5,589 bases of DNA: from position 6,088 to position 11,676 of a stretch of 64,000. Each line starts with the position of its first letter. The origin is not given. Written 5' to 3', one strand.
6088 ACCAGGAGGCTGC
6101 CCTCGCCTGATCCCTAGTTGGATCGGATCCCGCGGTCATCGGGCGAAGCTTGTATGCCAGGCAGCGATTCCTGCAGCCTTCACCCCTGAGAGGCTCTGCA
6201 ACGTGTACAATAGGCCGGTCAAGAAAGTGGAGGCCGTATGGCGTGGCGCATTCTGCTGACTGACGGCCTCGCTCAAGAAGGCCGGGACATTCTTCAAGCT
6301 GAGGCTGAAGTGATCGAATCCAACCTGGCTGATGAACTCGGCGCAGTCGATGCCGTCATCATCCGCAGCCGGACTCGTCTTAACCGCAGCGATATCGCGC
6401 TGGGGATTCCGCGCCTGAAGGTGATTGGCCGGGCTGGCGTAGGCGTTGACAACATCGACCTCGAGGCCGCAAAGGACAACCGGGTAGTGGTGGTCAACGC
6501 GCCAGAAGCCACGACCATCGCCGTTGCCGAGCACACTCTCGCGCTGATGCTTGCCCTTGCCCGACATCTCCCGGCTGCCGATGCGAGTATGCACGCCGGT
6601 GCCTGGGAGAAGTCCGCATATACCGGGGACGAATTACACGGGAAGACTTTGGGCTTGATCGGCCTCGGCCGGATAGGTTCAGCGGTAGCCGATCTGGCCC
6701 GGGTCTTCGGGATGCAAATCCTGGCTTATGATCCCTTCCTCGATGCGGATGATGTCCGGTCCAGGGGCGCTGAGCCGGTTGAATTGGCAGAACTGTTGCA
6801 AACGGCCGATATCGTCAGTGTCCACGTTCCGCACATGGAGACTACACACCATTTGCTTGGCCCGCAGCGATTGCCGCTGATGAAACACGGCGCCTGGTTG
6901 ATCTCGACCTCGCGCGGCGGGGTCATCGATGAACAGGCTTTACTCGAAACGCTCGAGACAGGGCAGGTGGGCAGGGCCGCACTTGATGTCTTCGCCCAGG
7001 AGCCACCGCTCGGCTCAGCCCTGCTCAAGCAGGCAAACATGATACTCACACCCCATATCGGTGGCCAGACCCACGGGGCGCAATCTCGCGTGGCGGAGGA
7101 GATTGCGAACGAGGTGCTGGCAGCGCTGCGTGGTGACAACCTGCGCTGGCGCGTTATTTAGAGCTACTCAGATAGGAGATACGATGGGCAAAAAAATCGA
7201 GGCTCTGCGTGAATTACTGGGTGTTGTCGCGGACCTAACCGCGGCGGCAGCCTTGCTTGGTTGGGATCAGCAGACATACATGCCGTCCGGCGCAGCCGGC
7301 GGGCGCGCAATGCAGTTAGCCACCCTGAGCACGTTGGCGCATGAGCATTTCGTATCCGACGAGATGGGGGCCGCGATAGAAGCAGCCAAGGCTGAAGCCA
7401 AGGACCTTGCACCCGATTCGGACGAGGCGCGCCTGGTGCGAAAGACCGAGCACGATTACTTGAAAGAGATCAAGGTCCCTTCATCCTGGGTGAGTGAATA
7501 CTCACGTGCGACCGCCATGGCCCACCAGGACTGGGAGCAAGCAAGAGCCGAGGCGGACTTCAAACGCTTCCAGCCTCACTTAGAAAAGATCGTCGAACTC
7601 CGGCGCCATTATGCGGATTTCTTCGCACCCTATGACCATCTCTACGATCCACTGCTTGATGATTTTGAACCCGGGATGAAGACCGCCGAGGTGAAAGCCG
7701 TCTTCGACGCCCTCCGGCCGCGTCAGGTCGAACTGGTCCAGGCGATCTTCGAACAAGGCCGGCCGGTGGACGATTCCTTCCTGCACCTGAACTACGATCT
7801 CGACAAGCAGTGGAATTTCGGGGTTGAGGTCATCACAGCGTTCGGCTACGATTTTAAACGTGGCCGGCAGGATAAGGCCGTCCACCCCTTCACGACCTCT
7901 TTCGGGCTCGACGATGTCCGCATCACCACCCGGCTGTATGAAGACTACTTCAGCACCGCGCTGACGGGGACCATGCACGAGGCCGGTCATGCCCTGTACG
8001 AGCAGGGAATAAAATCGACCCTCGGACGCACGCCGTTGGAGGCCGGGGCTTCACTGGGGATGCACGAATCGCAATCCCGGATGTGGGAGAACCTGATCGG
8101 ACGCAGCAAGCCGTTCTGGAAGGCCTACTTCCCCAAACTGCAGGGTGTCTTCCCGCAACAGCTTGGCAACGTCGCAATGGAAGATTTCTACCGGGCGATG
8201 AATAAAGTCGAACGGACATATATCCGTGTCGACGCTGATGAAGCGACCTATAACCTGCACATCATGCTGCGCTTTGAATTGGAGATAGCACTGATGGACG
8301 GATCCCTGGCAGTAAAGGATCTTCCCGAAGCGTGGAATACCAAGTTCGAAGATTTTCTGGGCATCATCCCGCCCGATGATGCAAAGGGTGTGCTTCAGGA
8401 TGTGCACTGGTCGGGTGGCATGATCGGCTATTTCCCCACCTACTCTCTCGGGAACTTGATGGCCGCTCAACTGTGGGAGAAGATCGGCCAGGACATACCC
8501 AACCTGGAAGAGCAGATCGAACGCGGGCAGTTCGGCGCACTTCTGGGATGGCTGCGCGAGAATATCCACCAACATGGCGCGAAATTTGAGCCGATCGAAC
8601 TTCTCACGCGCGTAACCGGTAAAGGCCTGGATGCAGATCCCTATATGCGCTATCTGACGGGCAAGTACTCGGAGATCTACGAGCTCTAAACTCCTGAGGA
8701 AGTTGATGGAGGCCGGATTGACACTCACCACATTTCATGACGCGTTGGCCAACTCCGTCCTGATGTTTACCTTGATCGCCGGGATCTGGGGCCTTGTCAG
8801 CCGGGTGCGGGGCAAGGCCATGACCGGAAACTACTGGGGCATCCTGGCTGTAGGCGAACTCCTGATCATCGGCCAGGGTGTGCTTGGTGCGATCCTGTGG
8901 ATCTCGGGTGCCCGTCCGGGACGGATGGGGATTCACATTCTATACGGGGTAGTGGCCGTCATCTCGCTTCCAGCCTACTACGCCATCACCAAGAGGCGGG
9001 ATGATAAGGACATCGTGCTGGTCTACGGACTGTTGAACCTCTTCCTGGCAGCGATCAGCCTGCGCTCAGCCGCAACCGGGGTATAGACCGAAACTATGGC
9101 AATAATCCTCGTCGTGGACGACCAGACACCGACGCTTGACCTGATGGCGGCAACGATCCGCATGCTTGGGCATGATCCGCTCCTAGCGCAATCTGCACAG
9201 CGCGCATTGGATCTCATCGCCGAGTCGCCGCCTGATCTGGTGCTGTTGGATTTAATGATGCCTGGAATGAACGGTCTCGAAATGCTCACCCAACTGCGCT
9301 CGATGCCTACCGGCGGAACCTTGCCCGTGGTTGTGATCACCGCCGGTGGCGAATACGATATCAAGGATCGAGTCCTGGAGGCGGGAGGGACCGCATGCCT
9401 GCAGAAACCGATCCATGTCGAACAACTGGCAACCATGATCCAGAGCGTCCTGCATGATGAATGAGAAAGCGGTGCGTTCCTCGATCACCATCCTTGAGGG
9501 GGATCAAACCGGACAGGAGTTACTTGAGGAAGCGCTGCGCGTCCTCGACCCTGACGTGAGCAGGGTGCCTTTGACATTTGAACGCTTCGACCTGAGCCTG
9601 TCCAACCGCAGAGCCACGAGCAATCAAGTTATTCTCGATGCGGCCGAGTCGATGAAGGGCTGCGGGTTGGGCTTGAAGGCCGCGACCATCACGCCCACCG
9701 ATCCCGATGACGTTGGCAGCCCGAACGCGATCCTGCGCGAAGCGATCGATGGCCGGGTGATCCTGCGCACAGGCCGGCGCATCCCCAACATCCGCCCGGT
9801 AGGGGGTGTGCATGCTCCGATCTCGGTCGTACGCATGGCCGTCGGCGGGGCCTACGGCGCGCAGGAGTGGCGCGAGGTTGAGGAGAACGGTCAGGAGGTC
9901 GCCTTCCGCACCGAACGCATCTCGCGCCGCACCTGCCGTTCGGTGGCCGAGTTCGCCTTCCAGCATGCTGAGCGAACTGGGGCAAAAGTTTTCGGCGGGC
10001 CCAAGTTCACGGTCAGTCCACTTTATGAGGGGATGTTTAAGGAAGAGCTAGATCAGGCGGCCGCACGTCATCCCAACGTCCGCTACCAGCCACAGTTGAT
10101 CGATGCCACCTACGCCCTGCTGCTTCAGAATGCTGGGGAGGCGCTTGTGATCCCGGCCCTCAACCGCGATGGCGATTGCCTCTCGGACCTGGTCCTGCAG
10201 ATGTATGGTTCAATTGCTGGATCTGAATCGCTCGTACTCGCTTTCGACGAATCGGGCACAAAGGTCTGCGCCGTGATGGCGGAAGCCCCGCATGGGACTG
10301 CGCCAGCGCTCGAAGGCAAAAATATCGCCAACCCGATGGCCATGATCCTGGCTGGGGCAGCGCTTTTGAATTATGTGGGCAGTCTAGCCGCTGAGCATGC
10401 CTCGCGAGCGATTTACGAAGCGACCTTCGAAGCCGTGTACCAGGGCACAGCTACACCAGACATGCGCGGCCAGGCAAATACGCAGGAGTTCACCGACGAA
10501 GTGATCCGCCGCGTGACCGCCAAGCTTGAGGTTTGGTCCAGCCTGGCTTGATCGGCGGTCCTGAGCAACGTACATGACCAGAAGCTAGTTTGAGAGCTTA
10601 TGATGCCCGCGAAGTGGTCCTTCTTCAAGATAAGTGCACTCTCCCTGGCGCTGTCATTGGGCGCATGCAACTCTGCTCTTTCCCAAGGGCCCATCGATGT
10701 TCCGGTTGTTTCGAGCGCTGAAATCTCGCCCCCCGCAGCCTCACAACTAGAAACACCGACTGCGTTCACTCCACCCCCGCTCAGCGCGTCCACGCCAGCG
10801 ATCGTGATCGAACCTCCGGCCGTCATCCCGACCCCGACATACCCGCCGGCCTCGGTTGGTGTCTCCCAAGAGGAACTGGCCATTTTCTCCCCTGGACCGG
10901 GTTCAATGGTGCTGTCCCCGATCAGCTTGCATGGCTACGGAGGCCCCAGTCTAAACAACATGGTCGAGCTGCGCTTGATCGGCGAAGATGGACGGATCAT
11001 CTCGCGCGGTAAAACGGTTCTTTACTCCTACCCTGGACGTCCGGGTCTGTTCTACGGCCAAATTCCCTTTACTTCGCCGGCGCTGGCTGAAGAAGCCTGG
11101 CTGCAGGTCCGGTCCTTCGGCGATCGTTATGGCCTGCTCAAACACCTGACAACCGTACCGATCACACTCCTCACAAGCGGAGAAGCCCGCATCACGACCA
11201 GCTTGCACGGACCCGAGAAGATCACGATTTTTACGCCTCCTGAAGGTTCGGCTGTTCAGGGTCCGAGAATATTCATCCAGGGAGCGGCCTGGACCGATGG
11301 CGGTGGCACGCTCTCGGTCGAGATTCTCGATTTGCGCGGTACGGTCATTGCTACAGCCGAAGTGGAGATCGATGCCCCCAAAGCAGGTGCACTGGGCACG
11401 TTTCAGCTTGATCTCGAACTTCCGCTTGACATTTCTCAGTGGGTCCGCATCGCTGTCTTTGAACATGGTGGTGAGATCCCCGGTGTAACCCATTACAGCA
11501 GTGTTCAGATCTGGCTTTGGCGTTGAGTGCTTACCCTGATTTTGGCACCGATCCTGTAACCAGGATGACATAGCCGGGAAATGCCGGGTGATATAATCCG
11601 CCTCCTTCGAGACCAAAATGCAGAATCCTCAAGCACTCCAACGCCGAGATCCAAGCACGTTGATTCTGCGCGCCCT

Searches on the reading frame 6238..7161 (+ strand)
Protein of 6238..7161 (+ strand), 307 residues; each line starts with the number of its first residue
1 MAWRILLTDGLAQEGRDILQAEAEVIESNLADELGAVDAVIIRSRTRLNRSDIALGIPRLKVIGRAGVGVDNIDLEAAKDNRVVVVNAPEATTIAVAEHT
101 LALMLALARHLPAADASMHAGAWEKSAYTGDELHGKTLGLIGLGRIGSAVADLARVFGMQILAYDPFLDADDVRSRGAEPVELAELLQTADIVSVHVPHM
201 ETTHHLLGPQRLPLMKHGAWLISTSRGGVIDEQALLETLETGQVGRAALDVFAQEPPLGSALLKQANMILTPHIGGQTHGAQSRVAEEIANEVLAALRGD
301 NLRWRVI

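Call 44: search_protein_families(library=pfam, proteins=[window:6238-7161:+], max_evalue=0.00001)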
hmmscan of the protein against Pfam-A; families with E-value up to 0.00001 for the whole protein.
window:6238-7161:+ (307 aa): 2 families
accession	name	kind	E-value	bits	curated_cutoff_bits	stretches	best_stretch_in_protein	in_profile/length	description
PF02826.25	2-Hacid_dh_C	-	2.1e-59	200.3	25.1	1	101-275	1-178/178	D-isomer specific 2-hydroxyacid dehydrogenase, NAD binding domain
PF00389.36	2-Hacid_dh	-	2.9e-31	108.4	24.6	1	5-306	1-133/134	D-isomer specific 2-hydroxyacid dehydrogenase, catalytic domain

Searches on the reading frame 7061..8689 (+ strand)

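Call 44: search_protein_families(library=pfam, proteins=[window:7061-8689:+], max_evalue=0.00001)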
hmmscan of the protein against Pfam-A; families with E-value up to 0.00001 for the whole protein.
window:7061-8689:+ (542 aa): 1 family
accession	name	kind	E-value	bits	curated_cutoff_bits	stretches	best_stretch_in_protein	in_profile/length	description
PF02074.21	Peptidase_M32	-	6.6e-181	602.6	25.1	1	51-536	4-489/489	Carboxypeptidase Taq (M32) metallopeptidase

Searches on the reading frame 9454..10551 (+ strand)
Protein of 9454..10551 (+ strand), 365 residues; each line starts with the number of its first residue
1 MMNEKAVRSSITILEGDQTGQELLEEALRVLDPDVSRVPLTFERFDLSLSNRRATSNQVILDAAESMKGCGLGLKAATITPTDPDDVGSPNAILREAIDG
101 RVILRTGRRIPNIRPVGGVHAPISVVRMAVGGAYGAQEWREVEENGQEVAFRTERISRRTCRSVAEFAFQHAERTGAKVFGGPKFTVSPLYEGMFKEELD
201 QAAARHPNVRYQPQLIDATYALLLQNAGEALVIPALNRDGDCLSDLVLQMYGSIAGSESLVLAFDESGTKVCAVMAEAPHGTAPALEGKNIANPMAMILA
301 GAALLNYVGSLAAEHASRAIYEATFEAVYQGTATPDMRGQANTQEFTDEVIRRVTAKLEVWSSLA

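Call 44: search_protein_families(library=pfam, proteins=[window:9454-10551:+], max_evalue=0.00001)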
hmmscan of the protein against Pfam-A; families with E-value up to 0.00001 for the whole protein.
window:9454-10551:+ (365 aa): 1 family
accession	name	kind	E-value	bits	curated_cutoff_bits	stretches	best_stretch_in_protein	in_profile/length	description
PF00180.25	Iso_dh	-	5.3e-48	164.5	27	1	11-350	2-348/348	Isocitrate/isopropylmalate dehydrogenase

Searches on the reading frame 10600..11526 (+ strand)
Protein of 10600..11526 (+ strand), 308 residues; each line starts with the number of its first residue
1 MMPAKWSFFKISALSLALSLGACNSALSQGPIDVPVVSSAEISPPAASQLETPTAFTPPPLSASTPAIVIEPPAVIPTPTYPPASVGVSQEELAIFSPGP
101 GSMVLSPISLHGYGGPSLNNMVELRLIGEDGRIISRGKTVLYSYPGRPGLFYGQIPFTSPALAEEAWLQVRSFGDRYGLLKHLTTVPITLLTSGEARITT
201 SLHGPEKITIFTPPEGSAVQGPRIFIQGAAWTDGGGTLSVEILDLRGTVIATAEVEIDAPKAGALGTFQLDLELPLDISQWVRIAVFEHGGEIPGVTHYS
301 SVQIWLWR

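Call 44: search_protein_families(library=pfam, proteins=[window:10600-11526:+], max_evalue=0.00001)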
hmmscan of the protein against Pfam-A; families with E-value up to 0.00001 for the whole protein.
window:10600-11526:+ (308 aa): 1 family
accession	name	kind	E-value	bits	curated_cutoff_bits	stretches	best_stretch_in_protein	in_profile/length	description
PF10648.15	Gmad2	-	6.1e-10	39.7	25.7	0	94-173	3-80/86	Immunoglobulin-like domain of bacterial spore germination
